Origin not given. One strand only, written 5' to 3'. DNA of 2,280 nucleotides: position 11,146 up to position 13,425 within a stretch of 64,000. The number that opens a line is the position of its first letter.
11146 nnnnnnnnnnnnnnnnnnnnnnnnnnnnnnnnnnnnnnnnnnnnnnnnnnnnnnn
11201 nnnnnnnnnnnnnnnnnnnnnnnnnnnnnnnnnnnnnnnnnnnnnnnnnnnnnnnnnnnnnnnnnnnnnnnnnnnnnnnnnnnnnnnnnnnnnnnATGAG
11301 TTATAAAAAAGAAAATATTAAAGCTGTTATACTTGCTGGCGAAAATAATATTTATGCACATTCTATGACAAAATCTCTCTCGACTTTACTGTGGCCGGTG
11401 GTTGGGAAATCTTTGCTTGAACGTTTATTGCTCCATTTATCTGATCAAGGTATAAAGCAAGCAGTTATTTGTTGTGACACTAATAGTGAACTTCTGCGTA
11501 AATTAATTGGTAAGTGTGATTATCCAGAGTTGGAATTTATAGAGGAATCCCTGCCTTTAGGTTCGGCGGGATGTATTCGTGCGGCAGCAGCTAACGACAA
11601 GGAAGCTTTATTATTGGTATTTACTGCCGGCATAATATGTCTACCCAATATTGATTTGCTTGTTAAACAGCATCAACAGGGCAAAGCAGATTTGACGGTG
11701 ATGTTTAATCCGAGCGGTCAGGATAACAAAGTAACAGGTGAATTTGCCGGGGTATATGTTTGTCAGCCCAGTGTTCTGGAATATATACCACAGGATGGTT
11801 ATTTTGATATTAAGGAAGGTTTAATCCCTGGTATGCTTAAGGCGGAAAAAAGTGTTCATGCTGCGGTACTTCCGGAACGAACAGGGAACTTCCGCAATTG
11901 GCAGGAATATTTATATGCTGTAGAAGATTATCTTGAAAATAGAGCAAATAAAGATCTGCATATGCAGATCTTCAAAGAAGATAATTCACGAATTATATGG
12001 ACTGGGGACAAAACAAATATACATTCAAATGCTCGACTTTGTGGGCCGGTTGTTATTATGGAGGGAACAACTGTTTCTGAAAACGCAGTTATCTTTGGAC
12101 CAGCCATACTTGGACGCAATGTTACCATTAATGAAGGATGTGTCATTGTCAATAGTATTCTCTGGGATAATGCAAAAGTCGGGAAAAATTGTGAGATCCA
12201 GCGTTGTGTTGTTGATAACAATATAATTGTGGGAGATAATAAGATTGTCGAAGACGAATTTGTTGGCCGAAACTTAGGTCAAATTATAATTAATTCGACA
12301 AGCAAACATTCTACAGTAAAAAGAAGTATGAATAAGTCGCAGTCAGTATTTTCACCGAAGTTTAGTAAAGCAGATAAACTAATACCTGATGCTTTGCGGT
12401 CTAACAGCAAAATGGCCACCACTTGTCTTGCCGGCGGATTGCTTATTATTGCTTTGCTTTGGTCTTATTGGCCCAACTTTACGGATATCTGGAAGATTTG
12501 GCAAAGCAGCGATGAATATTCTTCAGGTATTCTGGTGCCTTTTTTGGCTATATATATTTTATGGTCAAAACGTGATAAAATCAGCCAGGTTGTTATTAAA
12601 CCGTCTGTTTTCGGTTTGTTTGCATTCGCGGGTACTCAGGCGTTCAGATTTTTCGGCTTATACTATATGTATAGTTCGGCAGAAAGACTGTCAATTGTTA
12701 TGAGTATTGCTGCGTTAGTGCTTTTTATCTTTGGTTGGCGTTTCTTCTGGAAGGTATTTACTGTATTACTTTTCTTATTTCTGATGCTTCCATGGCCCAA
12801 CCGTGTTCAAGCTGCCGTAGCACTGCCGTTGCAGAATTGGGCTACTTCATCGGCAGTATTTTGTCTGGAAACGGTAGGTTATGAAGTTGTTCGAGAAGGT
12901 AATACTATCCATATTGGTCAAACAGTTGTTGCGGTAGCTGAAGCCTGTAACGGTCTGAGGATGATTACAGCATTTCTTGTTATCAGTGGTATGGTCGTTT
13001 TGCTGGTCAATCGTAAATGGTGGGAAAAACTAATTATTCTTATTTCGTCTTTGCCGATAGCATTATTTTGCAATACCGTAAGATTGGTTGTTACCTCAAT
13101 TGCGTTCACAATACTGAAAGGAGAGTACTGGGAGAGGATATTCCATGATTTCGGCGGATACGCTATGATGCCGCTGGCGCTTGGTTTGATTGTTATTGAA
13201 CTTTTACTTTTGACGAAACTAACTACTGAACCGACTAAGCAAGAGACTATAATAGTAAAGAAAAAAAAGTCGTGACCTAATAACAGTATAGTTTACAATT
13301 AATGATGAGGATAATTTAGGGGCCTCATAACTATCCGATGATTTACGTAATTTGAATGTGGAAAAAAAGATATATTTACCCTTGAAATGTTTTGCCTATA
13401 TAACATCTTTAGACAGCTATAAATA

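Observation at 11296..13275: Exosortase fused to an N-terminal nucleotidyltransferase-like + left-handed beta-helix module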

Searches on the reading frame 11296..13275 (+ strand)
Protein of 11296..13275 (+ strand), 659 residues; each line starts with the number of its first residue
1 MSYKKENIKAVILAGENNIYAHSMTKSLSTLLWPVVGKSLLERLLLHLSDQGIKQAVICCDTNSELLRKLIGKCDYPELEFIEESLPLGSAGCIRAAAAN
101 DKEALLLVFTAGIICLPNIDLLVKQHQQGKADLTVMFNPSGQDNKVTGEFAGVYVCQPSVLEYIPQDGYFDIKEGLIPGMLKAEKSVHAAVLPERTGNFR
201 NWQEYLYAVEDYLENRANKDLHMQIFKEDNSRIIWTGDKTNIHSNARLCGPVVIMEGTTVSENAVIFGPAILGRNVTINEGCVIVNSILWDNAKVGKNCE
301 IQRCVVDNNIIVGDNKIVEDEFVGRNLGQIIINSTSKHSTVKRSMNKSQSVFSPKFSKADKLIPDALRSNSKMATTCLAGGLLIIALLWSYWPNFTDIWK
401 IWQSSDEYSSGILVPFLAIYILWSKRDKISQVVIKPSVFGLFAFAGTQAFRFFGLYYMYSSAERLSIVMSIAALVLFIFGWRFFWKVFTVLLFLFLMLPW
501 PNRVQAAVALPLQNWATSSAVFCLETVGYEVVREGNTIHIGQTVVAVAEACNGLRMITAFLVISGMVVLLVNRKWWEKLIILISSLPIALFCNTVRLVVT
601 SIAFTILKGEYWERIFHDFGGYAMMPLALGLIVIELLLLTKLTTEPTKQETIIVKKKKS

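Call 3: search_protein_families(library=pfam, proteins=[window:11296-13275:+], max_evalue=0.01)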
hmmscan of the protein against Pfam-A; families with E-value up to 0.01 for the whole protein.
window:11296-13275:+ (659 aa): 8 families
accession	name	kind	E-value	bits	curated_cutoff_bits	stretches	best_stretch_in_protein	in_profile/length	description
PF09721.15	Exosortase_EpsH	-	1.3e-56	192.2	25.7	1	385-636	2-251/254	Transmembrane exosortase (Exosortase_EpsH)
PF25084.1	LbH_EIF2B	-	5.2e-15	55.8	54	1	234-321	4-90/105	EIF2B subunit epsilon LbH domain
PF24894.1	Hexapep_GlmU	-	5.3e-09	36.6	23.3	1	254-317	21-82/104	GlmU-like, C-terminal hexapeptide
PF00483.29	NTP_transferase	-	9.4e-09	35.6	21.2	1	9-142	1-140/245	Nucleotidyl transferase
PF00132.30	Hexapep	-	4.6e-07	29.7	27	1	236-267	4-35/36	Bacterial transferase hexapeptide (six repeats)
PF21711.3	DCTN5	-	0.00019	21.6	40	1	261-323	76-139/182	Dynactin subunit 5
PF07959.18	Fucose_pyrophosphorylase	-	0.0025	17.3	34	1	277-325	281-328/418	Fucose pyrophosphorylase domain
PF12804.13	NTP_transf_3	-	0.0057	17.3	27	1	10-138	1-123/160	MobA-like NTP transferase domain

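Call 4: search_protein_families(library=ncbifam, proteins=[window:11296-13275:+], max_evalue=0.01)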
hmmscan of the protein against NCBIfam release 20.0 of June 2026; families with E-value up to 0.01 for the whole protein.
window:11296-13275:+ (659 aa): 44 families (the best 25 are shown)
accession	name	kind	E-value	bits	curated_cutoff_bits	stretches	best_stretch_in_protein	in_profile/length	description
TIGR04152.1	exosort_VPLPA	exception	8.6e-46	157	400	1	403-652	5-255/486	VPLPA-CTERM-specific exosortase XrtD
TIGR02602.1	8TM_EpsH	subfamily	3.1e-43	148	105.55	1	399-633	1-234/241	exosortase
NF038142.1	exosort_XrtW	exception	4.2e-42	144.1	425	1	380-641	5-267/494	exosortase W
TIGR03109.2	exosort_XrtA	exception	7.6e-42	143.5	208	1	382-632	5-252/261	exosortase A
NF035943.2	exosort_XrtV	exception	9.9e-29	100.4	313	1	382-634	7-261/270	exosortase V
NF052502.1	man1P_GTase_Rv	exception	6.9e-25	87.6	440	2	9-136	2-131/352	mannose-1-phosphate guanylyltransferase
TIGR03113.1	exosort_XrtB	exception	2.9e-20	73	275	1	383-633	4-258/268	exosortase B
TIGR03992.1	Arch_glmU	subfamily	3.3e-16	59.2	292.1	2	239-326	236-324/393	bifunctional sugar-1-phosphate nucleotidylyltransferase/acetyltransferase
NF033464.1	cyanoexo_CrtC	exception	5e-15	55.8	225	1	379-614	9-245/278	cyanoexosortase C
TIGR04151.1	exosort_VPDSG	exception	1.2e-14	54.4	300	1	378-640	30-300/306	VPDSG-CTERM-specific exosortase XrtC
TIGR04178.1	exo_archaeo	signature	1.2e-14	54.3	23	1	545-635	1-91/97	exosortase/archaeosortase family protein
TIGR04476.1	exosort_XrtN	exception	3.6e-14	52.7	200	1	464-650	71-258/406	exosortase N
TIGR04156.1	cyanoexo_CrtB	exception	1.5e-12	47.6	300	1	404-647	33-275/280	cyanoexosortase B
TIGR01208.1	rmlA_long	equivalog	6.5e-11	41.7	320.25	1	243-335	246-335/353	glucose-1-phosphate thymidylyltransferase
NF041173.1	Sug_nt_acttase_Thmprot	equivalog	9.3e-11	41.3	600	1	239-324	236-328/405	bifunctional sugar-1-phosphate nucleotidylyltransferase/acetyltransferase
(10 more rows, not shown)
